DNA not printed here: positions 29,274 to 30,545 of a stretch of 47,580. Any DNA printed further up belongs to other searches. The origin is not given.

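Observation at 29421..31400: An LLM (F420-type luciferase-like oxidoreductase) is fused to a UbiA/MenA-like membrane prenyltransferase.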

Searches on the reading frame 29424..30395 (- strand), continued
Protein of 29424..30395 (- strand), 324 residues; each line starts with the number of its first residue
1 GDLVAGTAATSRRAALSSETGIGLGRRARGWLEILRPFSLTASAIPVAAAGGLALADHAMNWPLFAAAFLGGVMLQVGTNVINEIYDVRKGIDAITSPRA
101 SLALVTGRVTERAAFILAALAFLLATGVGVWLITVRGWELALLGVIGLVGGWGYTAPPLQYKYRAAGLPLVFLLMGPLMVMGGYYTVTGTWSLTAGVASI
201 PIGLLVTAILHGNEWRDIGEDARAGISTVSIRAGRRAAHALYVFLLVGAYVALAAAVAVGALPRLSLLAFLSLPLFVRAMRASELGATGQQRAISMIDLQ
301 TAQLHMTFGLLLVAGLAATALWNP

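Call 59: find_homologous_proteins(query=P0142, max_evalue=1e-20)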
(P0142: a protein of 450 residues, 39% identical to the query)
Query P0142 (450 aa): 410 proteins with E <= 1e-20 among 8000 candidates; the best 120 are listed.
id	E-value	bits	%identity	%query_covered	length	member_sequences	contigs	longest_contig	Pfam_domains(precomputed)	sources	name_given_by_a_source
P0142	5.9e-292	986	100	100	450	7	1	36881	PF01040.24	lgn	-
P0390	1.0e-222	758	75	100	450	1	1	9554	PF01243.28,PF01040.24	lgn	-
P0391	6.9e-212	722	74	98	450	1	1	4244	PF01040.24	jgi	jgi:1,4-dihydroxy-2-naphthoate octaprenyltransferase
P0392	2.5e-211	720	72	98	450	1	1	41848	PF01243.28,PF01040.24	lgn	-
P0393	6.3e-210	716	71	98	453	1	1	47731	PF01243.28,PF01040.24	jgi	jgi:1,4-dihydroxy-2-naphthoate octaprenyltransferase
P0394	7.4e-210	716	71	100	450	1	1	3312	PF01040.24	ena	-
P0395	2.1e-201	688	69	100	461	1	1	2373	PF01243.28,PF01040.24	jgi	jgi:1,4-dihydroxy-2-naphthoate octaprenyltransferase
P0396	5.3e-201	686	68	100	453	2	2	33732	PF01040.24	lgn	-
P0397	5.9e-200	683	68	100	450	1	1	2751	PF01040.24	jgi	jgi:1,4-dihydroxy-2-naphthoate octaprenyltransferase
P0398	5.6e-199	680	71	96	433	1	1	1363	PF01040.24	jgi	jgi:1,4-dihydroxy-2-naphthoate octaprenyltransferase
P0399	2.4e-197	674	69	100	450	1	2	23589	PF01040.24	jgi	jgi:1,4-dihydroxy-2-naphthoate octaprenyltransferase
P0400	1.2e-196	672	70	97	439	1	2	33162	PF01040.24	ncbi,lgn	-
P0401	4.9e-196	670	67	98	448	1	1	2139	PF01243.28,PF01040.24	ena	-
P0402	1.5e-195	669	69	100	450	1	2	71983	PF01243.28,PF01040.24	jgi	jgi:1,4-dihydroxy-2-naphthoate octaprenyltransferase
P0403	8.7e-193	659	90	76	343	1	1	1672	PF01040.24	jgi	jgi:1,4-dihydroxy-2-naphthoate octaprenyltransferase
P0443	3.3e-83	298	51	64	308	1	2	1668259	PF01040.24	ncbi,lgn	-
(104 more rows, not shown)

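Call 60: find_encoding_contigs(protein=P0443, flank=8000, max_places=2)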
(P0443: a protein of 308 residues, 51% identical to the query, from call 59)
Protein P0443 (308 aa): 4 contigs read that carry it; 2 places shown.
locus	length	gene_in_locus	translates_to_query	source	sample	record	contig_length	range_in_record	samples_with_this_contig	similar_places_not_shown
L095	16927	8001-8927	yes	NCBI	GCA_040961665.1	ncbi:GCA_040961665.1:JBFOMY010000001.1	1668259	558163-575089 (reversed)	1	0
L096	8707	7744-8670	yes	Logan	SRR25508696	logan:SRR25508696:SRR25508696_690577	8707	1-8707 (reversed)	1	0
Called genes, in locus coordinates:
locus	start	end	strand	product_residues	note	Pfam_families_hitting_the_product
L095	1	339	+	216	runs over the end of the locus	PF01325:Fe_dep_repress, PF02742:Fe_dep_repr_C, PF04023:FeoA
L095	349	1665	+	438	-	PF01566:Nramp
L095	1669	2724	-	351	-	PF12889:DUF3829 (weak)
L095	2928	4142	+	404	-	PF00108:Thiolase_N, PF02803:Thiolase_C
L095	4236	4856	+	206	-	PF01066:CDP-OH_P_transf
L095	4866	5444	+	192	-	PF04608:PgpA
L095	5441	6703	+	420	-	PF00994:MoCF_biosynth, PF18146:CinA_KH, PF02464:CinA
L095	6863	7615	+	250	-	PF02463:SMC_N (faint), PF00005:ABC_tran, PF13304:AAA_21 (faint)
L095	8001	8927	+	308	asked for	PF01040:UbiA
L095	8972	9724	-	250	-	-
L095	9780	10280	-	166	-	PF08282:Hydrolase_3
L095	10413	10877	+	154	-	PF00542:Ribosomal_L12 (weak)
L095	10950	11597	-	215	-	PF00730:HhH-GPD, PF00633:HHH, PF10576:EndIII_4Fe-2S (weak)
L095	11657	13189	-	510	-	-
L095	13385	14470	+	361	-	PF14870:PSII_BNR (faint)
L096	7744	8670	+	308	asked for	PF01040:UbiA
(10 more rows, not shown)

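Call 61: find_encoding_contigs(protein=P0271, flank=8000, max_places=2)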
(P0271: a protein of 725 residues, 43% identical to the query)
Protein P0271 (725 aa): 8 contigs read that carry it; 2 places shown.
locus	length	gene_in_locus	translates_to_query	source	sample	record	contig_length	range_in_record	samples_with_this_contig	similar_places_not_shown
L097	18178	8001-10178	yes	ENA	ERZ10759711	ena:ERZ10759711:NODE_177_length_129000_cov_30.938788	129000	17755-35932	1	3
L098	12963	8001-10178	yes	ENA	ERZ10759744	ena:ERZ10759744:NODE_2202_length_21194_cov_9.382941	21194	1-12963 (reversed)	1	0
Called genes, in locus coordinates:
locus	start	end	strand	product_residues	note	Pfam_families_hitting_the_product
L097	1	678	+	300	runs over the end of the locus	PF02913:FAD-oxidase_C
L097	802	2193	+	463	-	-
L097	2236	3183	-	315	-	PF19300:BPD_transp_1_N, PF00528:BPD_transp_1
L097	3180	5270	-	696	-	PF13555:AAA_29 (faint), PF00005:ABC_tran, PF02463:SMC_N, PF05729:NACHT (faint), PF08352:oligo_HPY, PF00005:ABC_tran, PF02463:SMC_N, PF08352:oligo_HPY, +6 more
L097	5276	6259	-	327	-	PF12911:OppC_N (weak), PF00528:BPD_transp_1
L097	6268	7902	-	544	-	PF00496:SBP_bac_5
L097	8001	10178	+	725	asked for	PF07992:Pyr_redox_2, PF13454:NAD_binding_9 (faint), PF00070:Pyr_redox (weak), PF01040:UbiA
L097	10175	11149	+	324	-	PF00348:polyprenyl_synt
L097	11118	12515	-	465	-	-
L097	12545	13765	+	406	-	PF04773:FecR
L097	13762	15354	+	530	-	PF06739:SBBP (faint), PF01436:NHL (faint)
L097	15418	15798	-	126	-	PF01850:PIN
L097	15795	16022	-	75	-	PF02604:PhdYeFM_antitox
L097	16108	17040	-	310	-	PF00501:AMP-binding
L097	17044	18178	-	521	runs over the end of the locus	PF00501:AMP-binding, PF13193:AMP-binding_C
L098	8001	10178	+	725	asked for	PF07992:Pyr_redox_2, PF13454:NAD_binding_9 (faint), PF00070:Pyr_redox (weak), PF01040:UbiA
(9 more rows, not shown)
